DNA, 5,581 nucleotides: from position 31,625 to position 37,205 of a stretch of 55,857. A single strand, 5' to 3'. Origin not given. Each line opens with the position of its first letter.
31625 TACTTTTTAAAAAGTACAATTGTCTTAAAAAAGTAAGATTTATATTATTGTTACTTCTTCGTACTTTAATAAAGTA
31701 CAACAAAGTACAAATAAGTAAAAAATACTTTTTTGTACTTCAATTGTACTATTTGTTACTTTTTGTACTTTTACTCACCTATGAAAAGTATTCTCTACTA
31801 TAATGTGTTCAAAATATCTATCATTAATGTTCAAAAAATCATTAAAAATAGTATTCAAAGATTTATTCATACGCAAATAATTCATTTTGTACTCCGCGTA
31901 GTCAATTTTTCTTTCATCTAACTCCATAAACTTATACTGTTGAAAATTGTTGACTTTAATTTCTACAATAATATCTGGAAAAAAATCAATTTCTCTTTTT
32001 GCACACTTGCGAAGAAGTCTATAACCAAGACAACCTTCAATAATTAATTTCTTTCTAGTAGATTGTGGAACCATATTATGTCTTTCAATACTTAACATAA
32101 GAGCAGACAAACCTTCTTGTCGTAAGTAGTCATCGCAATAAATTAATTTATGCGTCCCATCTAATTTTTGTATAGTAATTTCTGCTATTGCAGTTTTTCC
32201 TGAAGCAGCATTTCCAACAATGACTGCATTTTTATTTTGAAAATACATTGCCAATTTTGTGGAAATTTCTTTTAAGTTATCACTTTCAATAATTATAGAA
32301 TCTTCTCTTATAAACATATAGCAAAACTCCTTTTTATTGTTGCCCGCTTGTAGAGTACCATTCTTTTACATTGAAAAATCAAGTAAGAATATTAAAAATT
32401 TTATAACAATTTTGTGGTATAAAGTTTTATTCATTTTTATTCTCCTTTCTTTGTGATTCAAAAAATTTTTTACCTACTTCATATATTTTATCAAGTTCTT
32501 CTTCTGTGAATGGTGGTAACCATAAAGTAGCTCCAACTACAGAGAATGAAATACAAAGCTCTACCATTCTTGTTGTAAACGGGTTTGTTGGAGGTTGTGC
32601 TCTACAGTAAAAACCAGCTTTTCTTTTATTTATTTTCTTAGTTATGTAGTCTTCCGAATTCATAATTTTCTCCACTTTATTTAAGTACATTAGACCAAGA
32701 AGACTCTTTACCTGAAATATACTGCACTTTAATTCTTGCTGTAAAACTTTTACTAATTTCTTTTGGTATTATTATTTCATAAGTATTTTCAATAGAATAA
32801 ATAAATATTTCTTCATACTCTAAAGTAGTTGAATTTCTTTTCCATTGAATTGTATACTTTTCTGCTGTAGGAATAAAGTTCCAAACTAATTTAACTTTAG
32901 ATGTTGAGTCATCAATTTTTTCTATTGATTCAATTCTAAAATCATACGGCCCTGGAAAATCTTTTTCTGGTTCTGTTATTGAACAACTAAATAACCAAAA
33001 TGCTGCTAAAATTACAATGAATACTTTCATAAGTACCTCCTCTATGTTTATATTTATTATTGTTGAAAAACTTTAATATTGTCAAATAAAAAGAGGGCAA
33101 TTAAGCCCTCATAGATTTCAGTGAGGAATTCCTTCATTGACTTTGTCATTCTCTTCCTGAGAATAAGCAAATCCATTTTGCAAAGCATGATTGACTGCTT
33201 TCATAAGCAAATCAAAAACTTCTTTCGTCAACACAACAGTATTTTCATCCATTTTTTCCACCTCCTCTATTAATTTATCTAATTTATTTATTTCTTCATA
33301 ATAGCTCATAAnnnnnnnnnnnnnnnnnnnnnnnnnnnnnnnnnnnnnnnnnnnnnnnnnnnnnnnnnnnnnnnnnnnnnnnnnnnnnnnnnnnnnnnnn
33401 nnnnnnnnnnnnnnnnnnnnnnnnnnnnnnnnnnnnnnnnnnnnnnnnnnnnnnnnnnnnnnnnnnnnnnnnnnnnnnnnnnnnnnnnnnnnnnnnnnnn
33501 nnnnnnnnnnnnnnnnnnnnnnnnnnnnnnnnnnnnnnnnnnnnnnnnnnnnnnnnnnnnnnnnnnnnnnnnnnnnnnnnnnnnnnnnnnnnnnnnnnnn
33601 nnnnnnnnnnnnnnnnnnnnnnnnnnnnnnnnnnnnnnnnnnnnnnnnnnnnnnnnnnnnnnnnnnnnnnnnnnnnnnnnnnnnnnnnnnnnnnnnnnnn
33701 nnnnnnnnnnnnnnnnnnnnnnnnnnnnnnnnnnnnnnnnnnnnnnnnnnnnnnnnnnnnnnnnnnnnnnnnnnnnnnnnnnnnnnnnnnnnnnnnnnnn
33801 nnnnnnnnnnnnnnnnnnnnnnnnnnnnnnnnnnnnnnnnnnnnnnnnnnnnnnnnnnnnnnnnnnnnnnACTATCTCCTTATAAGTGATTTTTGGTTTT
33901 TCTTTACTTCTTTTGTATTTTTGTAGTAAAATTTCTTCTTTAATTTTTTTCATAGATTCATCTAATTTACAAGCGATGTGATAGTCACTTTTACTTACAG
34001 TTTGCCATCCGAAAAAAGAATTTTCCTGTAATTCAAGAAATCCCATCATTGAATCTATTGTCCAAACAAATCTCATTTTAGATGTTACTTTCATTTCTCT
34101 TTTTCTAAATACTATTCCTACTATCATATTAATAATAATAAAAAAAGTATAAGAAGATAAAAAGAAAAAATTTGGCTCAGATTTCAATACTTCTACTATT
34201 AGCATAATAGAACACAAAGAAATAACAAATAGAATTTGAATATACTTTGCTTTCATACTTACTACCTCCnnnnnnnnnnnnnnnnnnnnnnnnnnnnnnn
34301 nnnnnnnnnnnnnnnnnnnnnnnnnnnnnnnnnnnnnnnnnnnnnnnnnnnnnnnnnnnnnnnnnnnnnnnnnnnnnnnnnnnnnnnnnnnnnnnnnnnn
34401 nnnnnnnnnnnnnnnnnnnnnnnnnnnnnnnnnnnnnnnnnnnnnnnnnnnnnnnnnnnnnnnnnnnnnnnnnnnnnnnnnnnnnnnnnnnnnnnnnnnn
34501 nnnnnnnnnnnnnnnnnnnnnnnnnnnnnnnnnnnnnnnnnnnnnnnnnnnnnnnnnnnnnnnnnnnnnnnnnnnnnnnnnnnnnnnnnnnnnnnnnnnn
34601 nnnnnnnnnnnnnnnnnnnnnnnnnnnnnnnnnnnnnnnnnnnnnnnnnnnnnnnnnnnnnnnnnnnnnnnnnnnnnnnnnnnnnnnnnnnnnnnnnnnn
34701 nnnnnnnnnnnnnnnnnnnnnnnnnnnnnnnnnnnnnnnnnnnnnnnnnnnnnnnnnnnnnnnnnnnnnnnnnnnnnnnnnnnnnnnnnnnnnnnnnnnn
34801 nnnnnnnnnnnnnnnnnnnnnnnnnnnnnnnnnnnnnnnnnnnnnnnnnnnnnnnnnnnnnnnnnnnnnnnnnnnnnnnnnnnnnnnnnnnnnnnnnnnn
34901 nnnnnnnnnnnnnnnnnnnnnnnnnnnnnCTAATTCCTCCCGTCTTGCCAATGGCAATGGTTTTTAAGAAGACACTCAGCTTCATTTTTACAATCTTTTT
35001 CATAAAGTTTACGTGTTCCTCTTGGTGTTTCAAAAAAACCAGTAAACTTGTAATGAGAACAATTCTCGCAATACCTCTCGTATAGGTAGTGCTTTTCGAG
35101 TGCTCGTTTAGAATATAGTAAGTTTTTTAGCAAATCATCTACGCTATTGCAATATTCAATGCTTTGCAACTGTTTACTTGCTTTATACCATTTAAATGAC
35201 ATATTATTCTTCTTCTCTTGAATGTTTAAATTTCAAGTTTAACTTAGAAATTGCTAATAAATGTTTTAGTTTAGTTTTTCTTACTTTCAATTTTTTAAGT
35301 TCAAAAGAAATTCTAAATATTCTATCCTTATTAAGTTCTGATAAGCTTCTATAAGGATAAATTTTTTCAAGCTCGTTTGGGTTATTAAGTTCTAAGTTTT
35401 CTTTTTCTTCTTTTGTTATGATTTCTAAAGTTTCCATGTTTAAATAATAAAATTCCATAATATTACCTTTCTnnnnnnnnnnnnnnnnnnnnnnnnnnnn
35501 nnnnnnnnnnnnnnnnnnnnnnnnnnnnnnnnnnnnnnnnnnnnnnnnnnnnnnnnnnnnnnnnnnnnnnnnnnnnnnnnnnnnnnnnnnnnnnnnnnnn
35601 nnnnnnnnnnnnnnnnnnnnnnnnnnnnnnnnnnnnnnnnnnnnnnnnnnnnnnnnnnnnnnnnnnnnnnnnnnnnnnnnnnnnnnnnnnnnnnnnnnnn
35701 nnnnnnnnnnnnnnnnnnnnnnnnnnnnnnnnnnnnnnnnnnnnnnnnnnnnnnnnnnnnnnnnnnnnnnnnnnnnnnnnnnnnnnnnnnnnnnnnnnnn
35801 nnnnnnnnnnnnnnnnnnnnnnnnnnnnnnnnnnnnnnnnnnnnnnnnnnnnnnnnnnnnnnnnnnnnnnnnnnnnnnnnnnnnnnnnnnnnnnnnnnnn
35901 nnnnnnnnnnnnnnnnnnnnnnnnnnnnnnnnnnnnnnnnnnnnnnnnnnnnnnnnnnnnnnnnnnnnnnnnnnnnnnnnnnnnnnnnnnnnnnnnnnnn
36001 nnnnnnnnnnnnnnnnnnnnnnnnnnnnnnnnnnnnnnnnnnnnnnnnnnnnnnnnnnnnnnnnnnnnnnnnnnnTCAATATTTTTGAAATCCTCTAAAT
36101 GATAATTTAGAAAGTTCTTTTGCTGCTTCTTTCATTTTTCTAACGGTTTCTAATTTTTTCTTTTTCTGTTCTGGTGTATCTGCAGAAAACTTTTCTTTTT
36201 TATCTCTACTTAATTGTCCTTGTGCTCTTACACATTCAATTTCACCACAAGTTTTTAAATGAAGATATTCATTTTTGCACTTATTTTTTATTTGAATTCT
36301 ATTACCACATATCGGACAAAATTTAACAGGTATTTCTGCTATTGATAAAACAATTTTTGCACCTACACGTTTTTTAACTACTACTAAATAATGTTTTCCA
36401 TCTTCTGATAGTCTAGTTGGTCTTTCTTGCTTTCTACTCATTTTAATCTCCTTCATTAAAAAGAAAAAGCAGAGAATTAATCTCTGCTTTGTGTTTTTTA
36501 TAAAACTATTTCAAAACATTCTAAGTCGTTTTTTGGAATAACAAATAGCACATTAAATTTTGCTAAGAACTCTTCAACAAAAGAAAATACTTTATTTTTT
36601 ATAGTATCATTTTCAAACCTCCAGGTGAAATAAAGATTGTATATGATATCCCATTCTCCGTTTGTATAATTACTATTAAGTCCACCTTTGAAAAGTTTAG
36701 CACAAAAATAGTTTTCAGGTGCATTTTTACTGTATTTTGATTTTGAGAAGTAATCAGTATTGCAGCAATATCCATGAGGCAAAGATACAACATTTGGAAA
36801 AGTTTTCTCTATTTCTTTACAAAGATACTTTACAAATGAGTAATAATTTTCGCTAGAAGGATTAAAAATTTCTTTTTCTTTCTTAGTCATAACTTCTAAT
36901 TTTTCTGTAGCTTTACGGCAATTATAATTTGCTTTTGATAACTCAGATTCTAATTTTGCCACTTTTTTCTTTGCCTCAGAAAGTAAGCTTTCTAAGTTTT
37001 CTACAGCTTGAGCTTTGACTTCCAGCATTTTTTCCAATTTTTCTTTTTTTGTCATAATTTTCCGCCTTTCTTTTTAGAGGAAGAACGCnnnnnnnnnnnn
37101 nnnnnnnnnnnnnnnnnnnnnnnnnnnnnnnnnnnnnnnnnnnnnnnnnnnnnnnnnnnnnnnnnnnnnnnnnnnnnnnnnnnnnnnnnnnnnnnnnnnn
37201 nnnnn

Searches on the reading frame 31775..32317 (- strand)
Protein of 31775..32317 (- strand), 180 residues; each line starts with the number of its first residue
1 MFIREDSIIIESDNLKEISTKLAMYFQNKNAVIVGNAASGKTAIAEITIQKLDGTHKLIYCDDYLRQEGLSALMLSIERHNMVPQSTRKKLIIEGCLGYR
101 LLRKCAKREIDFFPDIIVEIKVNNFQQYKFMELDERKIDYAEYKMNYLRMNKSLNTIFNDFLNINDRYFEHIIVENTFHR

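Call 50: search_protein_families(library=phrogs, proteins=[window:31775-32317:-], max_evalue=0.001)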
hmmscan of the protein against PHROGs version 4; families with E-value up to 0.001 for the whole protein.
window:31775-32317:- (180 aa): 0 families

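Call 65: search_protein_families(library=pfam, proteins=[window:31775-32317:-], max_evalue=0.01)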
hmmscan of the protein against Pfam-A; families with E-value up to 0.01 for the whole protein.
window:31775-32317:- (180 aa): 2 families
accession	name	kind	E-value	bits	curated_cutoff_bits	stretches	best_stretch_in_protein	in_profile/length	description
PF20720.3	nSTAND3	-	0.0031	17.7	27.2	1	24-63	13-53/155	Novel STAND NTPase 3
PF05783.17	DLIC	-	0.0049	16.2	19.7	1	15-139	11-125/471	Dynein light intermediate chain (DLIC)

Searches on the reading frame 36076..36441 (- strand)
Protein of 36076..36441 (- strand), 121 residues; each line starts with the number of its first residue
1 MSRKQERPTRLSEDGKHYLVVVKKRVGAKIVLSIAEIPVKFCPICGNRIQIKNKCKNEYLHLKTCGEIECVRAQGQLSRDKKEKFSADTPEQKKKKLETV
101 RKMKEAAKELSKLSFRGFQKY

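Call 64: search_protein_families(library=pfam, proteins=[window:36076-36441:-], max_evalue=0.01)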
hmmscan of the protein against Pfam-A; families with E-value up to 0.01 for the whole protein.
window:36076-36441:- (121 aa): 1 family
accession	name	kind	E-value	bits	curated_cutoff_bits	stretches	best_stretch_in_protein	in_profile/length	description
PF21344.3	Zn_ribbon_LysW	-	0.0018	18.3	27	1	42-69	3-32/46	Alpha-aminoadipate carrier protein LysW-like, globular domain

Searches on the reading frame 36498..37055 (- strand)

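Call 14: search_protein_families(library=phrogs, proteins=[window:36498-37055:-], max_evalue=0.01)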
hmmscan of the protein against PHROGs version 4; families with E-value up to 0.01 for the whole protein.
window:36498-37055:- (185 aa): 0 families

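Call 44: search_protein_families(library=pfam, proteins=[window:36498-37055:-], max_evalue=0.01)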
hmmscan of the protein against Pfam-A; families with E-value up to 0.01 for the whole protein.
window:36498-37055:- (185 aa): 2 families
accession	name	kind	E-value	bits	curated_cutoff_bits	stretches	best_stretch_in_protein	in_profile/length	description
PF08336.16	P4Ha_N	-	0.0014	18.9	25.3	1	5-54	3-52/135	Prolyl 4-Hydroxylase alpha-subunit, N-terminal region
PF05335.18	DUF745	-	0.0068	16.6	33.3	1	10-55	56-101/183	Protein of unknown function (DUF745)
